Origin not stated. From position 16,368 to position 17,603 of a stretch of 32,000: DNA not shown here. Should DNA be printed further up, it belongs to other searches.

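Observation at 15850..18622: tRNA-adjacent cluster: PglC-type PGT overlapping an ATP-grasp ligase, then an orphan acidic peptide and a lycopene-cyclase-domain membrane protein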

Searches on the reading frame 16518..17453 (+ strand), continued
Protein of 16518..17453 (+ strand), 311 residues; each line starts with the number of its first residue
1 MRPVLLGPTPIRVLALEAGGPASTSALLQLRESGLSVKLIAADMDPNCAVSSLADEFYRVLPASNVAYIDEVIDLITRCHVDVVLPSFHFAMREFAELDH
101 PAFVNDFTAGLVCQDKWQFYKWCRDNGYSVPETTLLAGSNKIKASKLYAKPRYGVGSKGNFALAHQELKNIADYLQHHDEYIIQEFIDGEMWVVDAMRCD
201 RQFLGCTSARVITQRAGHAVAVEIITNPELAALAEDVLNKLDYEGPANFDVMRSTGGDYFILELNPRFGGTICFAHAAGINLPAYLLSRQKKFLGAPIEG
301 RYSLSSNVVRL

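Call 52: get_annotated_region(hit=H5, flank=7000)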
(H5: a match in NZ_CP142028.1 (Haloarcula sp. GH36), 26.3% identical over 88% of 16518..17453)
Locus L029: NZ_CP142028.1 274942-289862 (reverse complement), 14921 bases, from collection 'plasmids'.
description: Haloarcula sp. GH36 plasmid unnamed1, complete sequence
organism: Haloarcula sp. GH36 (NCBI taxid 3111776)
taxonomy: Archaea; Euryarchaeota; Halobacteria; Halobacteriales; Haloarculaceae; Haloarcula; Haloarcula sp. GH36
host: -; source: cell culture,inland salt lake; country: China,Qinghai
typing (MOB-suite, as given by PLSDB): non-mobilizable
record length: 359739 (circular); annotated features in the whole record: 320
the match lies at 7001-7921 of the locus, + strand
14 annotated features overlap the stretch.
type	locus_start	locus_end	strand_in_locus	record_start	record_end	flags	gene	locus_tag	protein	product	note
CDS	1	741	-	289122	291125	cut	-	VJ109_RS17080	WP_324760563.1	hypothetical protein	-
CDS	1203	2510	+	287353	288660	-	-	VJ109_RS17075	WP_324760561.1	sulfatase-like hydrolase/transferase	-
CDS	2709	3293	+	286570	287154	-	-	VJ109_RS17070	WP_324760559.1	acyltransferase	-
CDS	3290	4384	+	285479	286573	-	-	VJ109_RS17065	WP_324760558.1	DegT/DnrJ/EryC1/StrS family aminotransferase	-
CDS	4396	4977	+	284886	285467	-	-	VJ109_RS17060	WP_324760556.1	metal-dependent hydrolase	-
CDS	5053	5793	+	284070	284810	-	-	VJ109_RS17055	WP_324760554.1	polysaccharide deacetylase family protein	GO:0005975 - carbohydrate metabolic process [Evidence IEA]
CDS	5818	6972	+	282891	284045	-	-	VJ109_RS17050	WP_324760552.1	glycosyltransferase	-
CDS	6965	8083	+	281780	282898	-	-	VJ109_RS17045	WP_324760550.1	ATP-grasp domain-containing protein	-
CDS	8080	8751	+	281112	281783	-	-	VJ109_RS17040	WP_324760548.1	HAD-IA family hydrolase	GO:0008152 - metabolic process [Evidence IEA]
CDS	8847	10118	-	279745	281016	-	-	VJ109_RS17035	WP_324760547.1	nucleotide sugar dehydrogenase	GO:0000271 - polysaccharide biosynthetic process [Evidence IEA]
CDS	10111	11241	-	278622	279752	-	wecB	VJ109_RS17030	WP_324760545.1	UDP-N-acetylglucosamine 2-epimerase (non-hydrolyzing)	GO:0009103 - lipopolysaccharide biosynthetic process [Evidence IEA]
CDS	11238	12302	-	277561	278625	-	-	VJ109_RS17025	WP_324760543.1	DUF354 domain-containing protein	-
CDS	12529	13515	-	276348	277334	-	-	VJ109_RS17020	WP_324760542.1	glycosyltransferase family 4 protein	-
CDS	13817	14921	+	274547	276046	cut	-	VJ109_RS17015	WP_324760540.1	polysaccharide biosynthesis C-terminal domain-containing protein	-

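Call 53: get_annotated_region(hit=H2, flank=7000)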
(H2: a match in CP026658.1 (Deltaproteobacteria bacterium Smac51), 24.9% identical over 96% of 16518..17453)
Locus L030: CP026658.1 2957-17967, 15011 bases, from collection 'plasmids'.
description: Deltaproteobacteria bacterium Smac51 plasmid p_unnamed1, complete sequence
organism: Deltaproteobacteria bacterium Smac51 (NCBI taxid 2946587)
taxonomy: Bacteria; ; Deltaproteobacteria; ; ; ; Deltaproteobacteria bacterium Smac51
host: -; source: cockroach,pure culture,hindgut; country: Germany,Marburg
typing (MOB-suite, as given by PLSDB): non-mobilizable
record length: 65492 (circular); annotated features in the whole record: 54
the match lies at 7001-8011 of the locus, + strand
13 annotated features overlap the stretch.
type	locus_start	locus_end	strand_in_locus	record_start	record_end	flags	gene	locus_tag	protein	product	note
CDS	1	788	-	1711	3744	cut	-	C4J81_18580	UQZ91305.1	hypothetical protein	-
CDS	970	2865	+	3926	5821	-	-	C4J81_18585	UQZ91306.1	hypothetical protein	-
CDS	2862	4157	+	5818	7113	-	-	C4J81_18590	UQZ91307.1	hypothetical protein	-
CDS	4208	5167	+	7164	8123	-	-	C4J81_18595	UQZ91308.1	hypothetical protein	-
CDS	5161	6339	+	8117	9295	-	-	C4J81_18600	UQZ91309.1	hypothetical protein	-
CDS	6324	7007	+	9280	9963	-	-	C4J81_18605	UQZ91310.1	metallophosphoesterase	-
CDS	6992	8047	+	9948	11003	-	-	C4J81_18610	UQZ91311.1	carbamoyl phosphate synthase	-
CDS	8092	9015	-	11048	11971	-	-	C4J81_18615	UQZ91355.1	class I SAM-dependent methyltransferase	-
CDS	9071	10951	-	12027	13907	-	asnB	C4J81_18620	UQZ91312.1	asparagine synthase (glutamine-hydrolyzing)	-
CDS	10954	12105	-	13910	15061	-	-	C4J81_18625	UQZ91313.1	perosamine synthetase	-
CDS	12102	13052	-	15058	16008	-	-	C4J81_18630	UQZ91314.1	molybdenum cofactor biosynthesis protein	-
CDS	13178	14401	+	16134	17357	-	-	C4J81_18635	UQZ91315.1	hypothetical protein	-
CDS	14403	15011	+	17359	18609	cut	-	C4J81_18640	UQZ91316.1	hypothetical protein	-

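Call 54: get_annotated_region(hit=H8, flank=7000)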
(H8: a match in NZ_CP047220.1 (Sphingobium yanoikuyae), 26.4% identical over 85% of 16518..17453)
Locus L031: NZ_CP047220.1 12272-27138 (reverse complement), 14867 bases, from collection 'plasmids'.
description: Sphingobium yanoikuyae strain YC-JY1 plasmid unnamed3, complete sequence
organism: Sphingobium yanoikuyae (NCBI taxid 13690)
taxonomy: Bacteria; Pseudomonadota; Alphaproteobacteria; Sphingomonadales; Sphingomonadaceae; Sphingobium; Sphingobium yanoikuyae
host: -; source: cell culture,sludge; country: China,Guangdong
typing (MOB-suite, as given by PLSDB): conjugative; replicon rep_cluster_1319; relaxase MOBQ; mating-pair formation MPF_T
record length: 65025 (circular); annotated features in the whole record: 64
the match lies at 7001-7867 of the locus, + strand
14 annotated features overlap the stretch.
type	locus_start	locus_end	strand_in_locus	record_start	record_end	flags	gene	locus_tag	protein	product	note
CDS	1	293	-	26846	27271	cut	-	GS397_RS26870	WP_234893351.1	transposase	-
CDS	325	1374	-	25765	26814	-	-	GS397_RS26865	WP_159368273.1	transposase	-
CDS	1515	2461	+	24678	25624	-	-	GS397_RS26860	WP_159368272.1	IS630 family transposase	-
CDS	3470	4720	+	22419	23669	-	-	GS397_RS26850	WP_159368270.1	glycosyltransferase family 4 protein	-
CDS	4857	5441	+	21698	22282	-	-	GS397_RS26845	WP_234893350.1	sugar transferase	GO:0006486 - protein glycosylation [Evidence IEA]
CDS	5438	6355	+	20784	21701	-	-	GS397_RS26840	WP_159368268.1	pyridoxal-phosphate dependent enzyme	-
CDS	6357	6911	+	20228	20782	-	-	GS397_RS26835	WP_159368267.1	GNAT family protein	-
CDS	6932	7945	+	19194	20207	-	-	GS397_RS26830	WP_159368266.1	ATP-grasp domain-containing protein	-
CDS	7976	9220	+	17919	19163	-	-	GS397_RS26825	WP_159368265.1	DegT/DnrJ/EryC1/StrS aminotransferase family protein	-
CDS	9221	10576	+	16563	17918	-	-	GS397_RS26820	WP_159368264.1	O-antigen ligase family protein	-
CDS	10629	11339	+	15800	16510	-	-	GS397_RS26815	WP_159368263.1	polysaccharide biosynthesis/export family protein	-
CDS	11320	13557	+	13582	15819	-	-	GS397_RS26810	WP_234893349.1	polysaccharide biosynthesis tyrosine autokinase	-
CDS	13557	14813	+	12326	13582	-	-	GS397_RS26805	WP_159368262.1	hypothetical protein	-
CDS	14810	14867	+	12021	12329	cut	-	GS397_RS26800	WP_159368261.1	hypothetical protein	-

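Call 57: find_encoding_contigs(protein=P0008, flank=8000, max_places=2)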
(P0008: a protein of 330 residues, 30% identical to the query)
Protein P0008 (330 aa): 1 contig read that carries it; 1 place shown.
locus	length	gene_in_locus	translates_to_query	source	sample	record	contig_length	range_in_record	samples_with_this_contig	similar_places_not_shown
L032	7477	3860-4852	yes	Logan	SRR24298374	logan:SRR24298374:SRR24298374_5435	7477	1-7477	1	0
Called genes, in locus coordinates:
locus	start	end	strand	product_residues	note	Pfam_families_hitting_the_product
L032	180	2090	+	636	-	PF00989:PAS, PF13188:PAS_8 (faint), PF08447:PAS_3 (faint), PF08448:PAS_4, PF13426:PAS_9, PF00512:HisKA, PF02518:HATPase_c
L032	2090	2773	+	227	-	PF00072:Response_reg, PF00486:Trans_reg_C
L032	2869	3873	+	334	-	PF00072:Response_reg, PF02585:PIG-L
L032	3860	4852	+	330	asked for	PF21360:PylC-like_N, PF02655:ATP-grasp_3, PF13535:ATP-grasp_4 (faint), PF15632:ATPgrasp_Ter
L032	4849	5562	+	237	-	PF02811:PHP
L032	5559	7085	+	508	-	PF13506:Glyco_transf_21, PF00535:Glycos_transf_2, PF13641:Glyco_tranf_2_3, PF13632:Glyco_trans_2_3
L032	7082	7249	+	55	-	-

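Call 58: find_encoding_contigs(protein=P0004, flank=8000, max_places=2)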
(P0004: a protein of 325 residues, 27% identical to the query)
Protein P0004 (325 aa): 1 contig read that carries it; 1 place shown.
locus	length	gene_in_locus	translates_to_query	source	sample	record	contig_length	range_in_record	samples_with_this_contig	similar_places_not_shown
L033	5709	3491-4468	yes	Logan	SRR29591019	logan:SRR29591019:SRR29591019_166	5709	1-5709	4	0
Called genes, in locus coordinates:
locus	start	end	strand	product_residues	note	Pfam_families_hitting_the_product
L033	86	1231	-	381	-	PF00042:Globin, PF00970:FAD_binding_6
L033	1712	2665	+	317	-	PF00056:Ldh_1_N, PF02866:Ldh_1_C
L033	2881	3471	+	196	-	PF02397:Bac_transf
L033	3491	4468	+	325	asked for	PF21360:PylC-like_N, PF13535:ATP-grasp_4 (faint), PF02655:ATP-grasp_3, PF08443:RimK (weak), PF07478:Dala_Dala_lig_C (weak), PF15632:ATPgrasp_Ter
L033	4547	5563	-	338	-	PF00356:LacI, PF00532:Peripla_BP_1, PF13407:Peripla_BP_4, PF13377:Peripla_BP_3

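Call 73: find_encoding_contigs(protein=P0005, flank=8000, max_places=1)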
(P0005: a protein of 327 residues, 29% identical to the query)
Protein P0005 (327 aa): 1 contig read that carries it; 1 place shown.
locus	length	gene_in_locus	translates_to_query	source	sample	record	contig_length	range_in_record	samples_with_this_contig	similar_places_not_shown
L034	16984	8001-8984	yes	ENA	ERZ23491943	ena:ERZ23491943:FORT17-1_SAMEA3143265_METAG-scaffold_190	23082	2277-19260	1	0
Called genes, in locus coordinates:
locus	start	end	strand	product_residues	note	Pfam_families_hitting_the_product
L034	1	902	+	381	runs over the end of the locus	PF02350:Epimerase_2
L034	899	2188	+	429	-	PF03446:NAD_binding_2 (weak), PF03721:UDPG_MGDP_dh_N, PF00984:UDPG_MGDP_dh, PF03720:UDPG_MGDP_dh_C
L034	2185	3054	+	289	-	PF00483:NTP_transferase, PF12804:NTP_transf_3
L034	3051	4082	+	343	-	PF00106:adh_short (faint), PF01073:3Beta_HSD, PF01370:Epimerase, PF02719:Polysacc_synt_2, PF04321:RmlD_sub_bind, PF07993:NAD_binding_4 (weak), PF16363:GDP_Man_Dehyd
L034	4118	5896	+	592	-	PF02776:TPP_enzyme_N, PF00205:TPP_enzyme_M, PF02775:TPP_enzyme_C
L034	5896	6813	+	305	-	PF03629:SASA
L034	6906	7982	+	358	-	PF01041:DegT_DnrJ_EryC1, PF01053:Cys_Met_Meta_PP (weak)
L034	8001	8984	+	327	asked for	PF21360:PylC-like_N, PF08443:RimK (faint), PF07478:Dala_Dala_lig_C (faint), PF02655:ATP-grasp_3, PF02786:CPSase_L_D2 (weak), PF13535:ATP-grasp_4, PF15632:ATPgrasp_Ter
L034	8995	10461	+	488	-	PF01943:Polysacc_synt, PF13440:Polysacc_synt_3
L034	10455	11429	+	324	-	PF13641:Glyco_tranf_2_3 (weak), PF00535:Glycos_transf_2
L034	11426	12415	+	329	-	PF13641:Glyco_tranf_2_3, PF00535:Glycos_transf_2, PF10111:Glyco_tranf_2_2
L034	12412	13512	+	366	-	PF13439:Glyco_transf_4, PF13579:Glyco_trans_4_4, PF20706:GT4-conflict (weak), PF00534:Glycos_transf_1, PF13692:Glyco_trans_1_4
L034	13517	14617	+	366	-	-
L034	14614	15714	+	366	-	PF13477:Glyco_trans_4_2 (faint), PF13439:Glyco_transf_4, PF13579:Glyco_trans_4_4 (weak), PF20706:GT4-conflict (weak), PF00534:Glycos_transf_1, PF13692:Glyco_trans_1_4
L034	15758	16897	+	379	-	-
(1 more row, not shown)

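Call 74: find_encoding_contigs(protein=P0009, flank=8000, max_places=1)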
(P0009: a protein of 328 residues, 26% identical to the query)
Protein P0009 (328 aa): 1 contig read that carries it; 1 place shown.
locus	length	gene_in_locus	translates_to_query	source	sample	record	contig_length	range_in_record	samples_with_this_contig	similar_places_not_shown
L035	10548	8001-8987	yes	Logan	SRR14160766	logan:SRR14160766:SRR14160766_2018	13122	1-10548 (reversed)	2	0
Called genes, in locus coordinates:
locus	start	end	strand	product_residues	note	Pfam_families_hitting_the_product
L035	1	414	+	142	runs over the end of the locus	PF01475:FUR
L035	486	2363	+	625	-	PF00122:E1-E2_ATPase, PF00702:Hydrolase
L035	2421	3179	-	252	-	PF01643:Acyl-ACP_TE, PF20791:Acyl-ACP_TE_C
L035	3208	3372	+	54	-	-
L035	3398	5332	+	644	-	PF14903:WG_beta_rep (weak)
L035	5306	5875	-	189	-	PF00583:Acetyltransf_1, PF13508:Acetyltransf_7, PF13673:Acetyltransf_10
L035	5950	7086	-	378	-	PF13477:Glyco_trans_4_2 (weak), PF13439:Glyco_transf_4 (faint), PF13579:Glyco_trans_4_4 (weak), PF20706:GT4-conflict, PF00534:Glycos_transf_1, PF13692:Glyco_trans_1_4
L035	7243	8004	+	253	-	PF17836:PglD_N, PF25084:LbH_EIF2B (weak), PF25087:GMPPB_C (weak), PF00132:Hexapep, PF14602:Hexapep_2 (weak)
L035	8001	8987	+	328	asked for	PF21360:PylC-like_N, PF02655:ATP-grasp_3, PF07478:Dala_Dala_lig_C (faint)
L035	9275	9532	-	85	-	-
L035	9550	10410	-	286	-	PF05656:DUF805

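Call 82: search_protein_families(library=padloc, proteins=[window:16518-17453:+], max_evalue=0.001)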
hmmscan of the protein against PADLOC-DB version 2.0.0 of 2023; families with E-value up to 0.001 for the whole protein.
window:16518-17453:+ (311 aa): 0 families

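Call 83: search_protein_families(library=phrogs, proteins=[window:16518-17453:+], max_evalue=0.001)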
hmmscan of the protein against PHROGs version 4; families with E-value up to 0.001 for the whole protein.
window:16518-17453:+ (311 aa): 0 families

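Call 98: search_dna_similar(query=window:16518-17453:+, collection=plasmids, mode=protein, max_evalue=0.001, max_rows=60)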
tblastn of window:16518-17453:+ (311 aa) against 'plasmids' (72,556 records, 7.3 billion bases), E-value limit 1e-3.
Records with a match: 63; places in all: 67; records where one place covers at least 80% of the query: 47.
Best place of each record, by identity: <60% 63.
By first word of the organism name: Ensifer 8; Rhizobium 8; Azospirillum 7; Sinorhizobium 4; Bacillus 3; Halorussus 2; Halobaculum 2; Escherichia 2; Haloterrigena 2; Haloprofundus 2; and 22 more.
By predicted mobility (MOB-suite, as given by PLSDB): non-mobilizable 51; conjugative 6; mobilizable 6.
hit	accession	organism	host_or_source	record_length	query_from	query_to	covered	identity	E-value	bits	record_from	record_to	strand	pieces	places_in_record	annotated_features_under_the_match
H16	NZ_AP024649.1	Arthrobacter sp. StoSoilB13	-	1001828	11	275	85%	28.5%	2e-7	60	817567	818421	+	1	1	none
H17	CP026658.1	Deltaproteobacteria bacterium Smac51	cockroach,pure culture,hindgut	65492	10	309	96%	24.9%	5e-11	71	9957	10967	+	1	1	carbamoyl phosphate synthase | metallophosphoesterase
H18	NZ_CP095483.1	Halorientalis litorea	cell culture,salt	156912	13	285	88%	26.8%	3e-9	66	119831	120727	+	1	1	ATP-grasp domain-containing protein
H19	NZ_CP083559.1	Leisingera sp. S132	-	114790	7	287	90%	26.0%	1e-8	63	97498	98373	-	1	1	ATP-grasp domain-containing protein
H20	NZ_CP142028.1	Haloarcula sp. GH36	cell culture,inland salt lake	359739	11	283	88%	26.3%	4e-15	83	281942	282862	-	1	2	ATP-grasp domain-containing protein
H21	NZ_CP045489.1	Natronorubrum aibiense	single cell,Xinjiang Aibi Salt Lake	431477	22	298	89%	25.9%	8e-12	73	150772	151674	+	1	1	ATP-grasp domain-containing protein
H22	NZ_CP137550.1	Streptomyces sp. N50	Selaginella tamariscina,cell ...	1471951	10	288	90%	25.2%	5e-6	56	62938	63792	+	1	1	record has no annotation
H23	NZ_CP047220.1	Sphingobium yanoikuyae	cell culture,sludge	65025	34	298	85%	26.4%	7e-10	67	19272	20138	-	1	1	ATP-grasp domain-containing protein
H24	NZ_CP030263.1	Ensifer adhaerens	Zea mays,whole organism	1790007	31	288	83%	27.1%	1e-6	58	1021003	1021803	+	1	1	none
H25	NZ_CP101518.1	Ensifer adhaerens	cell cuture,rhizosphere soil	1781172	10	288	90%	25.0%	7e-14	79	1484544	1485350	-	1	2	none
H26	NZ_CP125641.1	Rhizobium sp. BT03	Phaseolus vulgaris,Pure culture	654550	4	267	85%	26.3%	3e-5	53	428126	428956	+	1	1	ATP-grasp domain-containing protein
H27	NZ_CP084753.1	Roseateles sp. XES5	Xenopus laevis,bacterial culture,swab ...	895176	5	267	85%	26.4%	1e-6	57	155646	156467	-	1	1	ATP-grasp domain-containing protein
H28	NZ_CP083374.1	Ensifer canadensis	Melilotus albus,Cell Culture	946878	35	311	89%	24.9%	1e-9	67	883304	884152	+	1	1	ATP-grasp domain-containing protein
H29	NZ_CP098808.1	Ensifer adhaerens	whole organism,soil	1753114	31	288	83%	26.7%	1e-6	57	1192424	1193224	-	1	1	none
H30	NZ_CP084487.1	Ensifer adhaerens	cellculture,soil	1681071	31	287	83%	26.8%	6e-6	55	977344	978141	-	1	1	none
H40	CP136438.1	Priestia filamentosa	Leaves of Cigar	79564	11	270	84%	25.4%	1e-15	85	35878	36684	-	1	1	ATP-grasp domain-containing protein | sugar transferase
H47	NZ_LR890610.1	Escherichia coli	Homo sapiens,urine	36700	36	287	81%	25.0%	2e-15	84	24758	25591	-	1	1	ATP-grasp domain-containing protein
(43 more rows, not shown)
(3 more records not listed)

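Call 99: get_annotated_region(hit=H40, flank=7000)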
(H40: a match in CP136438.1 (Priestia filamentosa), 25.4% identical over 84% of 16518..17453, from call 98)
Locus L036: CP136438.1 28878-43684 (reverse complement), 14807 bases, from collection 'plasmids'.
description: Priestia filamentosa strain H146 plasmid p3, complete sequence
organism: Priestia filamentosa (NCBI taxid 1402861)
taxonomy: Bacteria; Bacillota; Bacilli; Bacillales; Bacillaceae; Priestia; Priestia filamentosa
host: -; source: Leaves of Cigar; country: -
typing (MOB-suite, as given by PLSDB): mobilizable; relaxase MOBP
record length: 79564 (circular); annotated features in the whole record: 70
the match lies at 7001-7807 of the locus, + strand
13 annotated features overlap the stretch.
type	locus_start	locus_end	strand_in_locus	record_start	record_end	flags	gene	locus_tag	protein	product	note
CDS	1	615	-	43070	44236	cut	-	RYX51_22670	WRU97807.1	FtsK/SpoIIIE domain-containing protein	-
CDS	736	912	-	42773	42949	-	-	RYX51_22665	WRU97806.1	hypothetical protein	-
CDS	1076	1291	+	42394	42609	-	-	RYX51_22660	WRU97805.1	helix-turn-helix transcriptional regulator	-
CDS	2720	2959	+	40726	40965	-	-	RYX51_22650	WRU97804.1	hypothetical protein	-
CDS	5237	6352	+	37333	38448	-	-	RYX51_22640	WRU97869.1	aminotransferase class I/II-fold pyridoxal phosphate-dependent enzyme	-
CDS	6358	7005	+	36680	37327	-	-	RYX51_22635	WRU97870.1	sugar transferase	-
CDS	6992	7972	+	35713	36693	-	-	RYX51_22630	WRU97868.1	ATP-grasp domain-containing protein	-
CDS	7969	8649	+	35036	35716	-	-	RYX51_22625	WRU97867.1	HAD-IA family hydrolase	-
CDS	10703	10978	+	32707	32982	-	-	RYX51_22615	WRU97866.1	hypothetical protein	-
CDS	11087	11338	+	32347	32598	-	-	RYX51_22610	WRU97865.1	glycosyltransferase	-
CDS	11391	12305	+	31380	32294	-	-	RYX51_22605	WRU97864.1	glycosyltransferase family 2 protein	-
CDS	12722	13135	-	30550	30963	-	-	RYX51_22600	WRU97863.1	hypothetical protein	-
CDS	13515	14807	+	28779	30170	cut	-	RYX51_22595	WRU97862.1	oligosaccharide flippase family protein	-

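Call 100: get_annotated_region(hit=H47, flank=7000)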
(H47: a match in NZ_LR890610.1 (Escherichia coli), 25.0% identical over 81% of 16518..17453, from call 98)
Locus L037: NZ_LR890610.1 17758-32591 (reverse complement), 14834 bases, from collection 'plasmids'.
description: Escherichia coli strain MINF_8D isolate MINF_8D plasmid 5, complete sequence
organism: Escherichia coli (NCBI taxid 562)
taxonomy: Bacteria; Pseudomonadota; Gammaproteobacteria; Enterobacterales; Enterobacteriaceae; Escherichia; Escherichia coli
host: -; source: Homo sapiens,urine; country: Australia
typing (MOB-suite, as given by PLSDB): non-mobilizable; replicon IncR
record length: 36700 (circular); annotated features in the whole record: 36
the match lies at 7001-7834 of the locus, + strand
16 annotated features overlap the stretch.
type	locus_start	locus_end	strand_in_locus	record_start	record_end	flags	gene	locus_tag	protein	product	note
CDS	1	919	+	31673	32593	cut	-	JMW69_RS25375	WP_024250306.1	NAD-dependent epimerase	-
CDS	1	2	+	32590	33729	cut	-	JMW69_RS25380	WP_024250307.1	ISAs1 family transposase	-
CDS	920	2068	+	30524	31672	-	-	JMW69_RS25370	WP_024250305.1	dTDP-glucose 4,6-dehydratase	-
CDS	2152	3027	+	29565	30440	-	rfbA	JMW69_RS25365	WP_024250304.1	glucose-1-phosphate thymidylyltransferase RfbA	GO:0019305 - dTDP-rhamnose biosynthetic process [Evidence IEA]; GO:0009243 - O antigen biosynthetic process [Evidence ...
CDS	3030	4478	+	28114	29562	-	-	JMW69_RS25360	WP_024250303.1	lipopolysaccharide biosynthesis protein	-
CDS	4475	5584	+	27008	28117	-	-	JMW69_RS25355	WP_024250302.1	DegT/DnrJ/EryC1/StrS family aminotransferase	-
CDS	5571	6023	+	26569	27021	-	-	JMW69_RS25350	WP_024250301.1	GNAT family N-acetyltransferase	-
CDS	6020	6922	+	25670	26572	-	-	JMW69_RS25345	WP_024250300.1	pyridoxal-phosphate dependent enzyme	-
CDS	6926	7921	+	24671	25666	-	-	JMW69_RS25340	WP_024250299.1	ATP-grasp domain-containing protein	-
CDS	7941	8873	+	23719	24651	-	-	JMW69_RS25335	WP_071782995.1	glycosyltransferase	-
CDS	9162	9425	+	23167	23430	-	-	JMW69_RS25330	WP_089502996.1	transposase family protein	-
CDS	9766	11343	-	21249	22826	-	-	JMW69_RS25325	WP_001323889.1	PAS domain-containing methyl-accepting chemotaxis protein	-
CDS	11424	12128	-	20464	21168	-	-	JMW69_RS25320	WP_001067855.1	IS6-like element IS26 family transposase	-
CDS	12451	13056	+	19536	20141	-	-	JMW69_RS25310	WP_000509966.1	recombinase family protein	GO:0006310 - DNA recombination [Evidence IEA]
CDS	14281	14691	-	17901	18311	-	-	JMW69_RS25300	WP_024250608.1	PIN domain-containing protein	-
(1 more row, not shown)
